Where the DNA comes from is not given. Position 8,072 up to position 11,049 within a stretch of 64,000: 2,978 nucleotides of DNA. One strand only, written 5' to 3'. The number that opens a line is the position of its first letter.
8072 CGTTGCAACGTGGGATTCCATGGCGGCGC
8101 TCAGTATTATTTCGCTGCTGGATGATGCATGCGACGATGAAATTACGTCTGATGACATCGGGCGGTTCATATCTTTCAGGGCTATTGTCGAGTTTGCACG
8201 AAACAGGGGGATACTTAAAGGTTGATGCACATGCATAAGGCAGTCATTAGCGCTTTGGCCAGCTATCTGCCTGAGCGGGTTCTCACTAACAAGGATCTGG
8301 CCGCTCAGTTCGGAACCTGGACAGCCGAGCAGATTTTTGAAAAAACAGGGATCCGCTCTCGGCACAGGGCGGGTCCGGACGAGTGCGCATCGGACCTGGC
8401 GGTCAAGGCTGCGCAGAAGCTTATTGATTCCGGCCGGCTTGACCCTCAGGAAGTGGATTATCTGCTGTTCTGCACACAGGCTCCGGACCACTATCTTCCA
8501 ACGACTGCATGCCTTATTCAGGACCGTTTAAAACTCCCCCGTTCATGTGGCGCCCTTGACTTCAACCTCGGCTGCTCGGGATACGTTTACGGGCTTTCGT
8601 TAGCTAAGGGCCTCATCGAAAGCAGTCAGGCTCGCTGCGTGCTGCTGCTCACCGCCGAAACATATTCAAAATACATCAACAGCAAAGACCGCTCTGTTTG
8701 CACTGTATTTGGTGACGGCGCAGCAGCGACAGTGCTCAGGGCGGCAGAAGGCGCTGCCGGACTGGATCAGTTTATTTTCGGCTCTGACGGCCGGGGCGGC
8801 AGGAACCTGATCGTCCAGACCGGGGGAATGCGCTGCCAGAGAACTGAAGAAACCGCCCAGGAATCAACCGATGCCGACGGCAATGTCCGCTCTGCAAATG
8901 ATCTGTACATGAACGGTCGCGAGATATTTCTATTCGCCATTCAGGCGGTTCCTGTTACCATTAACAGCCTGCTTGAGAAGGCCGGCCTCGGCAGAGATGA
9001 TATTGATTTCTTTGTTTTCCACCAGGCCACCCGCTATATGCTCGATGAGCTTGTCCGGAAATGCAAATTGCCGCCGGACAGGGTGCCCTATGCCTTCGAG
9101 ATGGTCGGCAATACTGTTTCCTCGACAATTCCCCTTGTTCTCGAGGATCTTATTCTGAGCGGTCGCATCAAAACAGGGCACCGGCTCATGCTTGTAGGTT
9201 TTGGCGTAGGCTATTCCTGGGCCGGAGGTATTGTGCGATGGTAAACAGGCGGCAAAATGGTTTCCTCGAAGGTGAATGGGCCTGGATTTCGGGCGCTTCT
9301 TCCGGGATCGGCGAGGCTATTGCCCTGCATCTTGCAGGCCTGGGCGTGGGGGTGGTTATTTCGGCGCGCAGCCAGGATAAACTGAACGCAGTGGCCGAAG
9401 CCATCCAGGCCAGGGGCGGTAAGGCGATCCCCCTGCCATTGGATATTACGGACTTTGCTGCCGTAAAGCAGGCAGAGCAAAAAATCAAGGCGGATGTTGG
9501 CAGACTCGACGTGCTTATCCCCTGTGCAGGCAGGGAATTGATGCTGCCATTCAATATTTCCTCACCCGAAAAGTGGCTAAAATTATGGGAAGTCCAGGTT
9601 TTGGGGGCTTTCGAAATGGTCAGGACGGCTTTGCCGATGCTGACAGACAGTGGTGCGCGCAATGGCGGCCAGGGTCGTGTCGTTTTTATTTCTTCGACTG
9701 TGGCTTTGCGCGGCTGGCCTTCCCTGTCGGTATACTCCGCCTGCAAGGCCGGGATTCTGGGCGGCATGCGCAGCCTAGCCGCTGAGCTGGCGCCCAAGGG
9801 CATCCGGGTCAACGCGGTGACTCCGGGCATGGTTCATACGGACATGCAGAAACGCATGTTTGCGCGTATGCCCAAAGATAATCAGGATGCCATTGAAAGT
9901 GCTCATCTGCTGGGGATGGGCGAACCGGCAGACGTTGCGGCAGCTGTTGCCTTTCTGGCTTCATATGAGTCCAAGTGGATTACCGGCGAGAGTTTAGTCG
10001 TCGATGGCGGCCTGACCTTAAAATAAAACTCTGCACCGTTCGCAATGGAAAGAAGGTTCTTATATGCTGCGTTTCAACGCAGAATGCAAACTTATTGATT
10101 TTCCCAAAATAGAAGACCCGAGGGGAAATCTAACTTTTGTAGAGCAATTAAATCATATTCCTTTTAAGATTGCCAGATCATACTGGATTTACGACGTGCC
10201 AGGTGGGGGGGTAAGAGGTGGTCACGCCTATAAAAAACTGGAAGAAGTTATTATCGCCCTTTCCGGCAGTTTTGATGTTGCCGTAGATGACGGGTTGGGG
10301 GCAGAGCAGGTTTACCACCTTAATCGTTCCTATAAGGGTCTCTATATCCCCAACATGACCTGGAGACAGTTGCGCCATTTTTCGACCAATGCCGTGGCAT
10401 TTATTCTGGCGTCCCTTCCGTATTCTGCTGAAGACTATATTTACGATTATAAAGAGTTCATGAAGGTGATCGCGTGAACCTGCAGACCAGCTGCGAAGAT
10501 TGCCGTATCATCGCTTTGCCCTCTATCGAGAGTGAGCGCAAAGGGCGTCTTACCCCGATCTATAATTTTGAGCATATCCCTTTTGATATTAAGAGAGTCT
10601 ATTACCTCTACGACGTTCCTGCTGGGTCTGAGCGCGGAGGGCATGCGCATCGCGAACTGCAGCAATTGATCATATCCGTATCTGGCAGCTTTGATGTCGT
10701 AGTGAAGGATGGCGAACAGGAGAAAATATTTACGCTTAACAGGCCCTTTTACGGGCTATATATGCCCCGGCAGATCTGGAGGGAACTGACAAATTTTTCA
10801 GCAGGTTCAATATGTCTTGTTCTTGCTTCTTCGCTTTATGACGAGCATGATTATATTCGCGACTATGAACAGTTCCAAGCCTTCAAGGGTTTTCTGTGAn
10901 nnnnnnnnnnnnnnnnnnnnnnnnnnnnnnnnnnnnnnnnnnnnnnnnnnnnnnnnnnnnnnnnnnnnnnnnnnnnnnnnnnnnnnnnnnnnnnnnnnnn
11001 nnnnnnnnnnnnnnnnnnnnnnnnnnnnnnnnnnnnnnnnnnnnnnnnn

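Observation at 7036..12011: ACP-dependent acyl module embedded in a 3-amino-3,6-dideoxyhexose pathway: predicted N-(3-hydroxyacyl) sugar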

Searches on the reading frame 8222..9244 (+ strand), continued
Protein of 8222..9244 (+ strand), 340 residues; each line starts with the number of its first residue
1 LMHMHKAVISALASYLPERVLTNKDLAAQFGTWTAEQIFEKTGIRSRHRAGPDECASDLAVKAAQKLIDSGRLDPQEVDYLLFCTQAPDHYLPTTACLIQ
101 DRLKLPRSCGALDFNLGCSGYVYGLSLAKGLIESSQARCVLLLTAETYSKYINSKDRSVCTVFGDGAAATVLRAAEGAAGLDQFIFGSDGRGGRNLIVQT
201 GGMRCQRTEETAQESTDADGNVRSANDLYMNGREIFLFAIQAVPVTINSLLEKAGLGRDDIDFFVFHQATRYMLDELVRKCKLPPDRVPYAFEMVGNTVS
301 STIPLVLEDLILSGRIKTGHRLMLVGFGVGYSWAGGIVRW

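Call 70: search_protein_families(library=pfam, proteins=[L171:7236-7769:+, L171:7771-8001:+, L171:5287-6417:+, L171:10160-11416:+, L171:3939-5294:+, L096:5687-5911:+, L171:11454-12077:+], max_evalue=0.05)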
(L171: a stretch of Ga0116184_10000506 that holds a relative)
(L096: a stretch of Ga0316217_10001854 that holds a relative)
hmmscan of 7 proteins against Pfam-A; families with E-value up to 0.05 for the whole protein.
L171:7236-7769:+ (177 aa): 1 family
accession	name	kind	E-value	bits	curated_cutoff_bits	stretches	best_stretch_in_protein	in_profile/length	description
PF13302.13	Acetyltransf_3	-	2.1e-07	32.2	25.4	1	17-144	5-134/138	Acetyltransferase (GNAT) domain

L171:7771-8001:+ (76 aa): 2 families
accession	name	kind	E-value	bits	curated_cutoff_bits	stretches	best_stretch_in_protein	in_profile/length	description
PF00550.31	PP-binding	-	2.3e-07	31.4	20.8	1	21-72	17-67/67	Phosphopantetheine attachment site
PF10501.15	Ribosomal_L50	-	0.05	14.2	25.1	0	9-74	10-75/109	Ribosomal subunit 39S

L171:5287-6417:+ (376 aa): 6 families
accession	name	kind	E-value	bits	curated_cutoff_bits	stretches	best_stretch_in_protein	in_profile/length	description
PF00534.26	Glycos_transf_1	-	2.1e-18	66.9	26.4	1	186-352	7-171/172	Glycosyl transferases group 1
PF13439.12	Glyco_transf_4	-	5.3e-14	53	28.5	1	27-173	14-164/170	Glycosyltransferase Family 4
PF13692.12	Glyco_trans_1_4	-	1.7e-10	41.7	27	1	195-334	2-137/142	Glycosyl transferases group 1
PF13524.12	Glyco_trans_1_2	-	1.7e-09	38.2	25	1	212-368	5-143/144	Glycosyl transferase-like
PF13579.12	Glyco_trans_4_4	-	2.1e-05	25.4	29.7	1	25-161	11-142/158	Glycosyl transferase 4-like domain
PF13477.12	Glyco_trans_4_2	-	0.022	15.3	23.4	1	23-91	15-84/139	Glycosyl transferase 4-like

L171:10160-11416:+ (418 aa): 3 families
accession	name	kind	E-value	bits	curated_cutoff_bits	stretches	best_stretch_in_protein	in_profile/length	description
PF00534.26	Glycos_transf_1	-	1.7e-12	47.6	26.4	1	227-395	7-171/172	Glycosyl transferases group 1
PF13692.12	Glyco_trans_1_4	-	9.3e-12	45.8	27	1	237-379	3-140/142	Glycosyl transferases group 1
PF13439.12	Glyco_transf_4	-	0.00035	21.1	28.5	1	28-213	11-168/170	Glycosyltransferase Family 4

L171:3939-5294:+ (451 aa): 1 family
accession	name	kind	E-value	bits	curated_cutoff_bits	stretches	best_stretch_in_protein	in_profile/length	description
PF23019.1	DUF7033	-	4.9e-22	78.6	27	1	105-190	2-88/90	Family of unknown function (DUF7033)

L096:5687-5911:+ (74 aa): 1 family
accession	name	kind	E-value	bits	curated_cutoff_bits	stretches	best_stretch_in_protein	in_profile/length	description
PF00550.31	PP-binding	-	0.00036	21.2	20.8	1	11-70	7-65/67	Phosphopantetheine attachment site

L171:11454-12077:+ (207 aa): 3 families
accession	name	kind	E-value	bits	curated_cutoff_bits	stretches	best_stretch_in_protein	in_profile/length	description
PF00132.30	Hexapep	-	1.7e-12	46.9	27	1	140-174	2-36/36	Bacterial transferase hexapeptide (six repeats)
PF14602.12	Hexapep_2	-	4.8e-07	29.8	27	1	140-174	2-34/34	Hexapeptide repeat of succinyl-transferase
PF25084.1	LbH_EIF2B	-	0.00022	21.6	54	0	139-174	61-95/105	EIF2B subunit epsilon LbH domain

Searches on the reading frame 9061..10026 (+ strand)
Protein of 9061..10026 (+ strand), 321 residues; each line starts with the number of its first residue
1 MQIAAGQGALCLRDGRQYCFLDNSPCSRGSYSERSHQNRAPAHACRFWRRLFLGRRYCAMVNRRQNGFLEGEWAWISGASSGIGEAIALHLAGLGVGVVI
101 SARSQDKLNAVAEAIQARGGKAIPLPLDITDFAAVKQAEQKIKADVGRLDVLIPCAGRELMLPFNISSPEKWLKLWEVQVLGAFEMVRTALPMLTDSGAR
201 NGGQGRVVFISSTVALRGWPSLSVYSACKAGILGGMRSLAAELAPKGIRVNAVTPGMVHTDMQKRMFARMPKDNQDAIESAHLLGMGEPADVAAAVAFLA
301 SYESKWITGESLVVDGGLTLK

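Call 3: search_protein_families(library=pfam, proteins=[window:9061-10026:+])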
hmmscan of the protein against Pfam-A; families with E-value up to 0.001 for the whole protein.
window:9061-10026:+ (321 aa): 4 families
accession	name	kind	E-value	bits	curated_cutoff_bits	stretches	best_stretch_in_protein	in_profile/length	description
PF13561.12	adh_short_C2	-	1.5e-57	195.3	27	1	78-319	1-236/236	Enoyl-(Acyl carrier protein) reductase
PF00106.31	adh_short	-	1.3e-51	175.3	26.6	1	73-268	2-192/195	short chain dehydrogenase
PF08659.16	KR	-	8.9e-08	32.7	22.6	1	75-230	4-154/180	KR domain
PF23441.1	SDR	-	4.4e-07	30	27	1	178-320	121-257/258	SDR-like rossmann domain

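Call 6: search_protein_families(library=ncbifam, proteins=[window:9061-10026:+], max_evalue=0.01)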
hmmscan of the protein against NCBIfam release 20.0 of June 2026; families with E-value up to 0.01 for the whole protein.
window:9061-10026:+ (321 aa): 234 families (the best 25 are shown)
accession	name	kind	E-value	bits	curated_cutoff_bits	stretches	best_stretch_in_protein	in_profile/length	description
NF005559.1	PRK07231.1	subfamily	2.6e-56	190.9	215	1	69-319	2-248/249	glucose 1-dehydrogenase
NF009468.0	PRK12826.1-4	equivalog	7.3e-52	176.6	318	1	69-320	5-249/256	SDR family oxidoreductase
NF009466.0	PRK12826.1-2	subfamily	3.6e-51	174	222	1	74-319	6-245/248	3-oxoacyl-ACP reductase FabG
TIGR01830.1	3oxo_ACP_reduc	equivalog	3.5e-50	171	297.75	1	75-318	2-238/239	3-oxoacyl-[acyl-carrier-protein] reductase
NF004791.0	PRK06138.1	equivalog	1.3e-49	168.8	312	1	69-320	3-251/252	SDR family oxidoreductase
NF052558.1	MBtsdlDhBudC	equivalog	3.1e-48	164.5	270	1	74-319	6-242/250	meso-2,3-butanediol dehydrogenase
NF004818.0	PRK06172.1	equivalog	1.2e-47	162.3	336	1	69-319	5-251/253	SDR family oxidoreductase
NF005681.0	PRK07478.1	subfamily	4.3e-47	160.6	267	1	69-319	4-250/254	SDR family oxidoreductase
TIGR03971.1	SDR_subfam_1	subfamily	5.7e-47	160.3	300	1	69-320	1-270/271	mycofactocin-coupled SDR family oxidoreductase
NF004198.0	PRK05653.1-3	equivalog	2.5e-46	158.2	296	1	68-319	4-247/248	3-oxoacyl-ACP reductase FabG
NF004202.0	PRK05653.2-2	equivalog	3.1e-46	158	333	1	69-320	5-249/259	3-oxoacyl-ACP reductase FabG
NF004197.0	PRK05653.1-1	equivalog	5.8e-46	157.1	332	1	68-320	4-248/249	3-oxoacyl-ACP reductase FabG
NF004778.0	PRK06124.1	equivalog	1.6e-45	155.5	303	1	67-320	7-254/256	SDR family oxidoreductase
NF047923.1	pyridox_DH_SDR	equivalog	1.8e-45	155.4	325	1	70-319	2-241/243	pyridoxal 4-dehydrogenase, SDR-type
TIGR01963.1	PHB_DH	subfamily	1.5e-44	152.2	307.05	1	74-320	4-254/255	3-hydroxybutyrate dehydrogenase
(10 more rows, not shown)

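Call 64: search_solved_structures(query=window:9238-10026:+, max_evalue=1e-30, show_alignments=2)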
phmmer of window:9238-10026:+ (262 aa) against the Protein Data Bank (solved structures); distinct sequences matched with E-value up to 1e-30: 33.
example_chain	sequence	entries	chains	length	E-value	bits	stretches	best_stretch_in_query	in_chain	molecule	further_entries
1rwb_A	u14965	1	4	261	1.3e-35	126.5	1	10-261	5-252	Glucose 1-dehydrogenase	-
1gee_A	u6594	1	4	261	2.4e-35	125.6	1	10-261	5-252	GLUCOSE 1-DEHYDROGENASE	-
1gco_A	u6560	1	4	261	7.3e-35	124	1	10-260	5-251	GLUCOSE DEHYDROGENASE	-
6t77_A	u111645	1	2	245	4.1e-34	121.6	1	10-260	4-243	3-oxoacyl-ACP reductase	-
1g6k_A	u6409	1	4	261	4.7e-34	121.4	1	10-260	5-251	GLUCOSE 1-DEHYDROGENASE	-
8w0o_A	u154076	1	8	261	6.1e-34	121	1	10-261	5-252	Dehydrogenase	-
3sj7_A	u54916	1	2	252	7.4e-34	120.7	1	15-259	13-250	3-oxoacyl-(Acyl-carrier-protein) reductase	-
1i01_A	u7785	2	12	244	1e-33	120.3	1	11-260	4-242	BETA-KETOACYL [ACP] REDUCTASE | 3-oxoacyl-[acyl-carrier protein] reductase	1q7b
3osu_A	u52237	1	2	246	1.1e-33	120.3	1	15-259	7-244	3-oxoacyl-[acyl-carrier-protein] reductase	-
3ndr_A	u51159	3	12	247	3.9e-33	118.4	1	10-259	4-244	3-oxoacyl-(Acyl-carrier protein) reductase | Pyridoxal 4-dehydrogenase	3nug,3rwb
3wye_A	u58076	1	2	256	3.9e-33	118.4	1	15-260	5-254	Diacetyl reductase [(S)-acetoin forming],L-2,3-butanediol dehydrogenase,Diacetyl reductase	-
1q7c_A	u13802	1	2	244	3.9e-33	118.4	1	11-260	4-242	3-oxoacyl-[acyl-carrier protein] reductase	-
3lyl_A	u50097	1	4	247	4.5e-33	118.2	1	14-260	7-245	3-oxoacyl-(Acyl-carrier-protein) reductase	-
4wjz_A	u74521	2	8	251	1.6e-32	116.4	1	10-260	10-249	3-oxoacyl-[acyl-carrier-protein] reductase FabG | 3-oxoacyl-[acyl-carrier protein] reductase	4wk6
4weo_A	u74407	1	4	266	1.7e-32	116.3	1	8-261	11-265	Putative acetoin(Diacetyl) reductase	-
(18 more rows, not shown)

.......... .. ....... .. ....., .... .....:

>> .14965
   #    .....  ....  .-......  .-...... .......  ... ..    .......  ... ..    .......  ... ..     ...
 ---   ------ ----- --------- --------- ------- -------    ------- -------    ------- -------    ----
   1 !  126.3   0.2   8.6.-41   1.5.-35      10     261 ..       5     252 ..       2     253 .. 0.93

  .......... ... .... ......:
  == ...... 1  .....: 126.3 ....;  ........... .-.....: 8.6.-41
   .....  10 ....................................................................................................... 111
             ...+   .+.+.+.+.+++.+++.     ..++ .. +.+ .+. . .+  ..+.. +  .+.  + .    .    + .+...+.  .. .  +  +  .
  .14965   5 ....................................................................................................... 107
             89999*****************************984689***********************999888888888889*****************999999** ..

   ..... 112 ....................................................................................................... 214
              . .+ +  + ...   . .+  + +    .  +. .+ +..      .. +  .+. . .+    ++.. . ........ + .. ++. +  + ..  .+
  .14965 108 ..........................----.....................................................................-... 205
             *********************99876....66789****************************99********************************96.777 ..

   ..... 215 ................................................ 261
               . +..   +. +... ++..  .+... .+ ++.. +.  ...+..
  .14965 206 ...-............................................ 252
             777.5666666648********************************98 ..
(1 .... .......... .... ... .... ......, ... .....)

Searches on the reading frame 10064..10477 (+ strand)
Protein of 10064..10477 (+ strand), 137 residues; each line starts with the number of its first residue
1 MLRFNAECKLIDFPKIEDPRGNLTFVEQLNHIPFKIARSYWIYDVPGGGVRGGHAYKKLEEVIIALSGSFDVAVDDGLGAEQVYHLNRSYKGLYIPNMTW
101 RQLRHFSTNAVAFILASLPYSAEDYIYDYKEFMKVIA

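Call 3: search_protein_families(library=pfam, proteins=[window:10064-10477:+])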
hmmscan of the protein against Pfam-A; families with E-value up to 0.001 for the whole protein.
window:10064-10477:+ (137 aa): 1 family
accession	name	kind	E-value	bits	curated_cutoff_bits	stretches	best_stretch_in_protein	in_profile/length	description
PF05523.17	FdtA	-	1.1e-49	168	23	1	7-135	2-129/131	WxcM-like, C-terminal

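Call 6: search_protein_families(library=ncbifam, proteins=[window:10064-10477:+], max_evalue=0.01)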
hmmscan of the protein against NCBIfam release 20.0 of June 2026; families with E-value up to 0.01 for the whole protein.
window:10064-10477:+ (137 aa): 0 families

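Call 32: search_solved_structures(query=window:10064-10477:+, max_evalue=0.001, show_alignments=3)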
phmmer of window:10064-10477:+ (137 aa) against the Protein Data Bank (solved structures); distinct sequences matched with E-value up to 0.001: 12.
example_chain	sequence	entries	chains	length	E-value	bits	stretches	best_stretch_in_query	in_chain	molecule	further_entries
2pa7_A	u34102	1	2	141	1.9e-27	99.3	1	6-137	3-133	DTDP-6-deoxy-3,4-keto-hexulose isomerase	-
7n67_A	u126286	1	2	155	2.3e-27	99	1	7-136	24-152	FdtA domain-containing protein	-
5tpu_A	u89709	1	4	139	2.7e-27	98.8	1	7-135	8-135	Putative uncharacterized protein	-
2pak_A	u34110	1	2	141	6.8e-27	97.5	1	6-137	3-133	DTDP-6-deoxy-3,4-keto-hexulose isomerase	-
2pae_A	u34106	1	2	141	1.8e-26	96.1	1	6-137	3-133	DTDP-6-deoxy-3,4-keto-hexulose isomerase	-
2pam_A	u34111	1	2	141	6.6e-26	94.3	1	6-137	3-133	DTDP-6-deoxy-3,4-keto-hexulose isomerase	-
4zu4_A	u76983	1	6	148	7.6e-23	84.4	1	10-134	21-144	WxcM-like protein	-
5tpv_A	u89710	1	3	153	1.2e-22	83.7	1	14-134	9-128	WlaRA, TDP-fucose-3,4-ketoisomerase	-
4mzu_A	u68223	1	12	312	5.3e-22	81.6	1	11-134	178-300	WxcM-like protein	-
4zu7_A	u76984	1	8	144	7.8e-19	71.4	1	9-132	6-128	QdtA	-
4o9e_A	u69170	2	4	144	1.5e-18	70.4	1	9-132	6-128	QdtA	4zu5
4o9g_A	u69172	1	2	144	1.5e-17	67.2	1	9-132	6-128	QdtA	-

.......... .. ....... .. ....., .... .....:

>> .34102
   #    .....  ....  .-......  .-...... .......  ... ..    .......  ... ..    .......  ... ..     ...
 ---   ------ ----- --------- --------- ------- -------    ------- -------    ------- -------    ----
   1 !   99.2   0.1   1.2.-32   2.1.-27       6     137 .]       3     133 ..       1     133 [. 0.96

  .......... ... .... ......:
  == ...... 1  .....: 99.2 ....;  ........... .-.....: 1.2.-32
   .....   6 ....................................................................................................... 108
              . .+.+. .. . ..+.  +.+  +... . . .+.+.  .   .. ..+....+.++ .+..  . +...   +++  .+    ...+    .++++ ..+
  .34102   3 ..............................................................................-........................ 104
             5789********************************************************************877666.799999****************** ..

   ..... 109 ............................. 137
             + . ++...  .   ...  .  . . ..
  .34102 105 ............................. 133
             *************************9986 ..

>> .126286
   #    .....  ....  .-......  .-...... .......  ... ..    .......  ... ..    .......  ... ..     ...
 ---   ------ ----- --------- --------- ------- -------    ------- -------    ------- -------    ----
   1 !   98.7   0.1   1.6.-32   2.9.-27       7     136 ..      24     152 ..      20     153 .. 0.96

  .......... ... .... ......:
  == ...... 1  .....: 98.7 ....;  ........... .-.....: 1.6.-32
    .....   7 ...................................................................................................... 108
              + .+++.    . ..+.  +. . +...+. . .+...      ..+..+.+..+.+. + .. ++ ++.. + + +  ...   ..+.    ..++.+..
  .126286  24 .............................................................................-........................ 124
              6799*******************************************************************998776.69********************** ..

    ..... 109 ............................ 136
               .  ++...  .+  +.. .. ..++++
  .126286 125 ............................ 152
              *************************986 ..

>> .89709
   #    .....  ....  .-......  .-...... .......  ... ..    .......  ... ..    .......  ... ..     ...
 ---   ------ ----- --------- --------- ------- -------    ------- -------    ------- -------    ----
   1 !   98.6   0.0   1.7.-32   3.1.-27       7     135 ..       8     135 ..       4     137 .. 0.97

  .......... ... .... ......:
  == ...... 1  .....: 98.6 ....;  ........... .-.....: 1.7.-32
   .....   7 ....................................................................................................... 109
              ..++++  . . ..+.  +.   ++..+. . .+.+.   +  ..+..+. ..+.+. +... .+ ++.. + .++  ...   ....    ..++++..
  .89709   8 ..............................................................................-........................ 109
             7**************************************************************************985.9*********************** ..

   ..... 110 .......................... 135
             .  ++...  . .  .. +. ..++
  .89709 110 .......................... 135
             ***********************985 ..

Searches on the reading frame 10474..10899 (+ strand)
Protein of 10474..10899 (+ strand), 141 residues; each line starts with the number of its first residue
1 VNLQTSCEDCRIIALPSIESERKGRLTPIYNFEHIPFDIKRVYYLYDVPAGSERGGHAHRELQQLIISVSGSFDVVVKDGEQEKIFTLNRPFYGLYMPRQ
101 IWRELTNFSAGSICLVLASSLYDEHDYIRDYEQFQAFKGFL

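Call 3: search_protein_families(library=pfam, proteins=[window:10474-10899:+])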
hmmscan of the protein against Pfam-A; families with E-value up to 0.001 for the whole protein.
window:10474-10899:+ (141 aa): 1 family
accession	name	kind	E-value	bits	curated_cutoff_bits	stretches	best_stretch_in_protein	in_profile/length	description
PF05523.17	FdtA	-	2.2e-51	173.5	23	1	9-137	2-129/131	WxcM-like, C-terminal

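Call 6: search_protein_families(library=ncbifam, proteins=[window:10474-10899:+], max_evalue=0.01)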
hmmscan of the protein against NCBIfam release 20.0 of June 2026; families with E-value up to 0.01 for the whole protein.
window:10474-10899:+ (141 aa): 0 families

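Call 33: search_solved_structures(query=window:10474-10899:+, max_evalue=0.001, show_alignments=3)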
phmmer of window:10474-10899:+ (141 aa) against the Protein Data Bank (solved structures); distinct sequences matched with E-value up to 0.001: 12.
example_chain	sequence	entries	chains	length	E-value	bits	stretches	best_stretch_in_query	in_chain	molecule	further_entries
7n67_A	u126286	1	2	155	7.1e-36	126.3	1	19-135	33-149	FdtA domain-containing protein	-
5tpu_A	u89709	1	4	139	1.5e-34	122.1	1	8-134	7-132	Putative uncharacterized protein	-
4o9e_A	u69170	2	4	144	6.3e-30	107.1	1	20-134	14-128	QdtA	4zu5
4zu7_A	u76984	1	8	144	9e-30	106.6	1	20-134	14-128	QdtA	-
4o9g_A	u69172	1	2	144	6.1e-29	103.9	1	20-134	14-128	QdtA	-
2pa7_A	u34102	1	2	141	9.6e-29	103.2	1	21-137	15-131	DTDP-6-deoxy-3,4-keto-hexulose isomerase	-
2pae_A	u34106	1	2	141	9.3e-28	100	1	21-137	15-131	DTDP-6-deoxy-3,4-keto-hexulose isomerase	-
2pak_A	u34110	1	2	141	9.4e-28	100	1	21-137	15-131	DTDP-6-deoxy-3,4-keto-hexulose isomerase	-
2pam_A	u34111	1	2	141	9.1e-27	96.8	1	21-137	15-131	DTDP-6-deoxy-3,4-keto-hexulose isomerase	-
5tpv_A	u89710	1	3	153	3.1e-23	85.3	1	33-138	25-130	WlaRA, TDP-fucose-3,4-ketoisomerase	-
4zu4_A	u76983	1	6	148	6e-22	81.2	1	22-136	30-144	WxcM-like protein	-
4mzu_A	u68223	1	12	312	2.7e-21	79.1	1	23-137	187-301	WxcM-like protein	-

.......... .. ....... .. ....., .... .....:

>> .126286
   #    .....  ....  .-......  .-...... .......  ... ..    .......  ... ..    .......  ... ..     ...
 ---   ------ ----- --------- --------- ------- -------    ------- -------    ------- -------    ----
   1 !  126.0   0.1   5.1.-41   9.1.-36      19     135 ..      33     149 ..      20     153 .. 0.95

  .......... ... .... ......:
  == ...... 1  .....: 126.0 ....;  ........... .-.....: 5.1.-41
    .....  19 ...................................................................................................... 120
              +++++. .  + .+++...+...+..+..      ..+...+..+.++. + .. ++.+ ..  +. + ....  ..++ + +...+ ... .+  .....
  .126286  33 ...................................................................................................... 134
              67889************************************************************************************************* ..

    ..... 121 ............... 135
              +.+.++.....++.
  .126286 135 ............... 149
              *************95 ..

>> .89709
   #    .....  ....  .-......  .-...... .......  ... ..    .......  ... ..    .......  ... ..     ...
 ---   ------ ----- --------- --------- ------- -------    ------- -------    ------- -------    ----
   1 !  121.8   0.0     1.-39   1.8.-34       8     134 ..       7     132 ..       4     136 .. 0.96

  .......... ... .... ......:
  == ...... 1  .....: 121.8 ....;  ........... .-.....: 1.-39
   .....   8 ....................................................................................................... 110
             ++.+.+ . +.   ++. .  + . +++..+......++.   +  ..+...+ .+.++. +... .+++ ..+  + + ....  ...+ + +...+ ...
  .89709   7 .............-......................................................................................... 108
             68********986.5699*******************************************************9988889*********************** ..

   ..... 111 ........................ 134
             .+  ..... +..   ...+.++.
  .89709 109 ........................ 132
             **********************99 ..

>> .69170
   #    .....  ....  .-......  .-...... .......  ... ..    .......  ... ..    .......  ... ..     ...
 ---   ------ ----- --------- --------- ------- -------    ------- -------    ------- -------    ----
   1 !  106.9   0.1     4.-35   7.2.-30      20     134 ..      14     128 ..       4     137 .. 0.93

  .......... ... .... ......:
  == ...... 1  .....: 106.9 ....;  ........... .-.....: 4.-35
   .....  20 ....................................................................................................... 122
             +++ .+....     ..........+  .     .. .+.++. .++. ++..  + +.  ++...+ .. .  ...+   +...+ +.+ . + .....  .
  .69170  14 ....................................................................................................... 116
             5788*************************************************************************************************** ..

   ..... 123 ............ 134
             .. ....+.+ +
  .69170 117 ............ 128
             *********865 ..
